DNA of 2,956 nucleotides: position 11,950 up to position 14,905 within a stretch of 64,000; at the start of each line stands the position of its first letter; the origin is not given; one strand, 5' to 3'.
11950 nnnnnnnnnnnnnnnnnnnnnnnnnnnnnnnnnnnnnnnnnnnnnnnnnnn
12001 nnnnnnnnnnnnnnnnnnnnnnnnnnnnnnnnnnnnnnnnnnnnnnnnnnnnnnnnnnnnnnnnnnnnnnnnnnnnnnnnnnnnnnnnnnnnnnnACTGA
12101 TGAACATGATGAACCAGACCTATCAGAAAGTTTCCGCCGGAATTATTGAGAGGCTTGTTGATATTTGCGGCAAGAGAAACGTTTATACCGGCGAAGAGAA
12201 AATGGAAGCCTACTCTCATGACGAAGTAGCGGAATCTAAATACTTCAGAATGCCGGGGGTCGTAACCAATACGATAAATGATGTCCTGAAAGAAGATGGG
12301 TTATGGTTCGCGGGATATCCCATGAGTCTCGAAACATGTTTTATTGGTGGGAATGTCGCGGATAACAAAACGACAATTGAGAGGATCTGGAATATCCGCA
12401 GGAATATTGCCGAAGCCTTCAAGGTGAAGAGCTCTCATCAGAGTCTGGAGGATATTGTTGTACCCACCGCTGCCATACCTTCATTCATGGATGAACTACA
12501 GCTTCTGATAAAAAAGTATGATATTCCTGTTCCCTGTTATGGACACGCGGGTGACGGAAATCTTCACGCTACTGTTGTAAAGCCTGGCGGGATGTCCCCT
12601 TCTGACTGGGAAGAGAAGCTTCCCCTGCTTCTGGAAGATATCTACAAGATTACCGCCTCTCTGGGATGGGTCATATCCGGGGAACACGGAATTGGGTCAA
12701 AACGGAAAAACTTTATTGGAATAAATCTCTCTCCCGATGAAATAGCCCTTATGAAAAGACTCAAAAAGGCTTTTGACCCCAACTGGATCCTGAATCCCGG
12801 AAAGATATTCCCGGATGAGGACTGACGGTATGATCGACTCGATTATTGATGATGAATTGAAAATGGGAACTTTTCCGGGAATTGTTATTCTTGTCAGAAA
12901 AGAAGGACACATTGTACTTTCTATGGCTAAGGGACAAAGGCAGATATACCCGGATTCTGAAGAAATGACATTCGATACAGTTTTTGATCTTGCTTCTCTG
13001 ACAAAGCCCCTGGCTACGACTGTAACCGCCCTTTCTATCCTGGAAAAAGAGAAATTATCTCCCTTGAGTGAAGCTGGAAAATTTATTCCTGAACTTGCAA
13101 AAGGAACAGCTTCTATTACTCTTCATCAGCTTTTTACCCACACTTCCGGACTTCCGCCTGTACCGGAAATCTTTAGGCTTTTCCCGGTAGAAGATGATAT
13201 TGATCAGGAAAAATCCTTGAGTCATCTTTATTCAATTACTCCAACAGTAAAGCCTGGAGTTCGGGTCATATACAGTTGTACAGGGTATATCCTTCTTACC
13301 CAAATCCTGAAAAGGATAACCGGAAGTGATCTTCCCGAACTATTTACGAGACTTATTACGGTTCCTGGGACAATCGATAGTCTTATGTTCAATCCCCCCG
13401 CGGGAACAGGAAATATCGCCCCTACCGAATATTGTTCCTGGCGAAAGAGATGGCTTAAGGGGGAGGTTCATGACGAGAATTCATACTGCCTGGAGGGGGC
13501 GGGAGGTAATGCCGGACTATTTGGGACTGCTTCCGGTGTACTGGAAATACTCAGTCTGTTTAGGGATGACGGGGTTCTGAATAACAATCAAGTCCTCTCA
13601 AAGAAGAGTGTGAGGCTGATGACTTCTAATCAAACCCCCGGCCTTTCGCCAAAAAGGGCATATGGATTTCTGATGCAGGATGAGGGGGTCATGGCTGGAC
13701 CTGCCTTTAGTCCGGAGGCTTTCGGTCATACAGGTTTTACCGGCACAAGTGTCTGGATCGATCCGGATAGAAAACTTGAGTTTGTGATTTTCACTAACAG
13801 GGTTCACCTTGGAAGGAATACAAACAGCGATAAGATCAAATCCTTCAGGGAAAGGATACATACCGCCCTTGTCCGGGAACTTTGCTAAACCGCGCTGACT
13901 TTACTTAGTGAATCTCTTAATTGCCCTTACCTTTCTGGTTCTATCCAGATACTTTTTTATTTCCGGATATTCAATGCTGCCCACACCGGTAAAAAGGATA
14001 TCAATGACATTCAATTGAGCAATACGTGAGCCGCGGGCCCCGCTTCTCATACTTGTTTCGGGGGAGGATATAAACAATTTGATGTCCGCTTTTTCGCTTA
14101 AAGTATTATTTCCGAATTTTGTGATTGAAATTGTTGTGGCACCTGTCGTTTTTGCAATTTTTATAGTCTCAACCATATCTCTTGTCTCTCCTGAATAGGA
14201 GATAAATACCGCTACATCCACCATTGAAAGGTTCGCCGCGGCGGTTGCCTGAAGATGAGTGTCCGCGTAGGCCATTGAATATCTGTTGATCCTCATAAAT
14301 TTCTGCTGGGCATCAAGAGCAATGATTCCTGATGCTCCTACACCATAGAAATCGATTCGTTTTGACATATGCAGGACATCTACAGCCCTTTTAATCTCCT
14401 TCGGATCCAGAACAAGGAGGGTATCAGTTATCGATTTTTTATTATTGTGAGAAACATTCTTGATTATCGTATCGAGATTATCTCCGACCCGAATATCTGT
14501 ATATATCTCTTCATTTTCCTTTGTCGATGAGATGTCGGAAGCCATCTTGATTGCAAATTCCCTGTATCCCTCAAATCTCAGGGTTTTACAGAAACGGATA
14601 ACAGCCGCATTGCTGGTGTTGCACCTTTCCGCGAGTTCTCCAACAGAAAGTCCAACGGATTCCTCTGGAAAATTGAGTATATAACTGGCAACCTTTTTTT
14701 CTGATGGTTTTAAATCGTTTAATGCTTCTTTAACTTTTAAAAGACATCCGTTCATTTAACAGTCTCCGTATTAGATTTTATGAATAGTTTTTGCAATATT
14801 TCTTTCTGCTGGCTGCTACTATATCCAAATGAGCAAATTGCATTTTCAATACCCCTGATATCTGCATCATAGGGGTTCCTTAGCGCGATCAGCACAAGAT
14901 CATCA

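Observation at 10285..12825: etfBA followed by a GlcD/LctD-like oxidase that lost its FAD-binding core by in-frame deletions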

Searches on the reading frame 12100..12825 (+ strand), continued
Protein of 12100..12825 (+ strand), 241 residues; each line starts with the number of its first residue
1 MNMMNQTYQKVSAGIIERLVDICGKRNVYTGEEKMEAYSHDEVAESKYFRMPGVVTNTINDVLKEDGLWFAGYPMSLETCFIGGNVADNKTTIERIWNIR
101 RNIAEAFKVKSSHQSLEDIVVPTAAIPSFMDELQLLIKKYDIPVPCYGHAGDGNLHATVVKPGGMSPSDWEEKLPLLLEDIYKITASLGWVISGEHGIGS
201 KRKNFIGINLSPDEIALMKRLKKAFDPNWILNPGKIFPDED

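Call 72: find_encoding_contigs(protein=P0002, flank=4000, max_places=1)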
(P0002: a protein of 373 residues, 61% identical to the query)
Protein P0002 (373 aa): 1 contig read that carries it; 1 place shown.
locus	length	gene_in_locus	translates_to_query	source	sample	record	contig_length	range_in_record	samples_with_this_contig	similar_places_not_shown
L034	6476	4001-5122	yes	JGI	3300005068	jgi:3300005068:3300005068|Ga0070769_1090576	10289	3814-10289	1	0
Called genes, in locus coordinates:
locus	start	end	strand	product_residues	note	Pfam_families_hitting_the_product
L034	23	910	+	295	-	PF13580:SIS_2 (weak), PF22198:GKRP_SIS_2, PF22645:GKRP_SIS_N, PF01380:SIS (weak), PF20741:GKRP-like_C (weak), PF14555:UBA_4 (faint)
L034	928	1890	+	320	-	PF01869:BcrAD_BadFG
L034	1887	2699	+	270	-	PF01012:ETF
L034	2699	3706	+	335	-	PF01012:ETF, PF00766:ETF_alpha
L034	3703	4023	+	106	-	-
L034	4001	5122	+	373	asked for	PF01565:FAD_binding_4, PF02913:FAD-oxidase_C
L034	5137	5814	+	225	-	PF01182:Glucosamine_iso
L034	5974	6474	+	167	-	?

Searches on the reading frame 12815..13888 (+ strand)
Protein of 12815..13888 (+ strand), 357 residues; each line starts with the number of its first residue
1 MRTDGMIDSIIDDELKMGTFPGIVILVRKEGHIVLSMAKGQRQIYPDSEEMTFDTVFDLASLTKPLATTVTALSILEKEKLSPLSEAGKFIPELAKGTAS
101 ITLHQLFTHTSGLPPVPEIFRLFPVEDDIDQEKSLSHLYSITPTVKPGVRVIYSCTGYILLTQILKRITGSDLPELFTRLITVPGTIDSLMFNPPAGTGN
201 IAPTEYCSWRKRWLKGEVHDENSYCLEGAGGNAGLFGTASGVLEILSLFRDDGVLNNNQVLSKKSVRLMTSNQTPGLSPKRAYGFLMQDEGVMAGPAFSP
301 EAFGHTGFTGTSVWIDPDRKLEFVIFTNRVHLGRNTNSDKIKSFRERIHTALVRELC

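Call 3: search_protein_families(library=pfam, proteins=[window:12815-13888:+], max_evalue=0.01)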
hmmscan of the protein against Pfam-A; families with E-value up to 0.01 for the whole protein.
window:12815-13888:+ (357 aa): 1 family
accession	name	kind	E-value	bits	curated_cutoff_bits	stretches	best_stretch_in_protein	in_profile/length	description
PF00144.29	Beta-lactamase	-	6e-47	160.9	27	1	7-335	1-316/329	Beta-lactamase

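Call 38: search_protein_families(library=ncbifam, proteins=[window:12815-13888:+], max_evalue=0.00001)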
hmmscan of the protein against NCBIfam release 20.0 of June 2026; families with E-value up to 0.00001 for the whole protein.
window:12815-13888:+ (357 aa): 12 families
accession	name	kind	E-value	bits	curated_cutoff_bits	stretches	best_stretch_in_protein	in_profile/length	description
NF002968.0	PRK03642.1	equivalog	2e-36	125.8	385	1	7-331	43-397/432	penicillin binding protein PBP4B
NF038269.1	lipase_LipE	equivalog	1.1e-14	54.4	750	1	16-182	40-212/407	lipase LipE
NF052559.1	MthAcHydAcmB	equivalog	1.8e-13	50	550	1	8-273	11-293/391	methyl acetate hydrolase AcmB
NF007943.0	PRK10662.1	equivalog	3.7e-13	48.8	266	1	38-194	67-226/380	D-alanyl-D-alanine-carboxypeptidase/endopeptidase AmpH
NF033085.1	bla_class_C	equivalog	5e-08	32.1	415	1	6-176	7-169/356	class C beta-lactamase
NF052353.1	EstBLacLipLMycb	equivalog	1.1e-07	31.1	650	0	237-330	278-371/420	esterase/beta-lactamase LipL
NF041663.1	ampC_Sliq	exception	1.1e-07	31.1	860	1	6-164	27-176/378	cephalosporin-hydrolyzing class C beta-lactamase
NF000423.2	blaSRT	exception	1.2e-07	31.2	860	1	7-164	28-176/378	SRT/SST family class C beta-lactamase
NF045671.1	blaPNC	exception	9.9e-07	27.9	750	1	7-186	49-220/401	PNC family class C beta-lactamase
NF012102.1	blaDHA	exception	2.5e-06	26.8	800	1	7-187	31-203/379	DHA family class C beta-lactamase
NF040478.1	blaLAQ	exception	6.5e-06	25.3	850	1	8-198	32-214/380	LAQ family class C beta-lactamase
NF050047.1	blaELC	exception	6.8e-06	25.2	840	0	21-170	98-239/434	ELC family class C beta-lactamase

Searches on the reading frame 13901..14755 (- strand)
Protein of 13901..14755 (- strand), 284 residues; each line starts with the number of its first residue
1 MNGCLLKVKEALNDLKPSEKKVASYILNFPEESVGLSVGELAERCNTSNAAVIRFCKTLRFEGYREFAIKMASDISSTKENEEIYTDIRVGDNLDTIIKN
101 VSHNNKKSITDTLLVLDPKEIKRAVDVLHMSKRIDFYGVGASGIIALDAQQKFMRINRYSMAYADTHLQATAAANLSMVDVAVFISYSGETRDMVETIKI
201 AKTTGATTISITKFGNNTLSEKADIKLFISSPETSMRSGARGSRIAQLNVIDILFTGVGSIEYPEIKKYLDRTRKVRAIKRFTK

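Call 3: search_protein_families(library=pfam, proteins=[window:13901-14755:-], max_evalue=0.01)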
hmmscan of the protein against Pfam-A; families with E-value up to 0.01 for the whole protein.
window:13901-14755:- (284 aa): 4 families
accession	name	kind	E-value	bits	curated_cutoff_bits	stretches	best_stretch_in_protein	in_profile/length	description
PF01380.27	SIS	-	4e-24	85.3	25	1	128-256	2-130/131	SIS domain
PF01418.23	HTH_6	-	2e-18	66.6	28.3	1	4-77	3-76/77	Helix-turn-helix domain, rpiR family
PF13580.11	SIS_2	-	0.0026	18.2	27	0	174-212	99-137/138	SIS domain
PF09339.16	HTH_IclR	-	0.0073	16.5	22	0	35-64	18-47/52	IclR helix-turn-helix domain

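Call 38: search_protein_families(library=ncbifam, proteins=[window:13901-14755:-], max_evalue=0.00001)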
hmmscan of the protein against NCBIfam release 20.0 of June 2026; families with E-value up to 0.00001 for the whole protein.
window:13901-14755:- (284 aa): 15 families
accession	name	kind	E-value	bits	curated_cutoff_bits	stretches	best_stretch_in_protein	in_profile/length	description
NF008451.0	PRK11302.1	subfamily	1.9e-52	178.5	296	1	5-281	4-277/286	transcriptional regulator HexR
NF008458.0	PRK11337.1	equivalog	3.1e-52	177.4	378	1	11-280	23-290/293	MurR/RpiR family transcriptional regulator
NF040776.2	AlsR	equivalog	4.9e-46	156.9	400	1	10-276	10-274/279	transcriptional repressor AlsR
NF010701.0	PRK14101.1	equivalog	5.9e-46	156.9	920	1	7-259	346-595/638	bifunctional transcriptional regulator/glucokinase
NF008590.0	PRK11557.1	equivalog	3.3e-41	141.6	355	1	4-258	3-259/282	MurR/RpiR family transcriptional regulator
NF012026.0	PRK15482.1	equivalog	2.6e-34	119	408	1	5-274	4-278/285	HTH-type transcriptional regulator MurR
NF041755.1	RuMP_HxlAB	equivalog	2.8e-10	39.7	500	1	102-235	217-345/391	bifunctional 3-hexulose-6-phosphate synthase/6-phospho-3-hexuloisomerase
TIGR03127.2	RuMP_HxlB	equivalog_domain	5.6e-10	39.4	160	1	109-235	8-129/178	6-phospho-3-hexuloisomerase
NF001484.0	PRK00331.1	subfamily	5.1e-09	35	381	1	105-235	261-391/601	isomerizing glutamine--fructose-6-phosphate transaminase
TIGR01135.1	glmS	equivalog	7.6e-08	31.3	418.05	1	108-233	263-394/607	glutamine--fructose-6-phosphate transaminase (isomerizing)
TIGR00393.1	kpsF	subfamily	1.1e-06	28.5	203.7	1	137-230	6-99/268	KpsF/GutQ family sugar-phosphate isomerase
NF003915.0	PRK05441.1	subfamily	2.4e-06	26.8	168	0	170-231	123-184/300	N-acetylmuramic acid 6-phosphate etherase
NF009222.0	PRK12570.1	subfamily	5e-06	25.6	255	0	169-255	129-216/307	N-acetylmuramic acid 6-phosphate etherase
TIGR02128.1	G6PI_arch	equivalog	6.6e-06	25.2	213.9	0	122-216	12-104/308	bifunctional phosphoglucose/phosphomannose isomerase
TIGR00274.1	TIGR00274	equivalog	7.7e-06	25.2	302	0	166-257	114-206/291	N-acetylmuramic acid 6-phosphate etherase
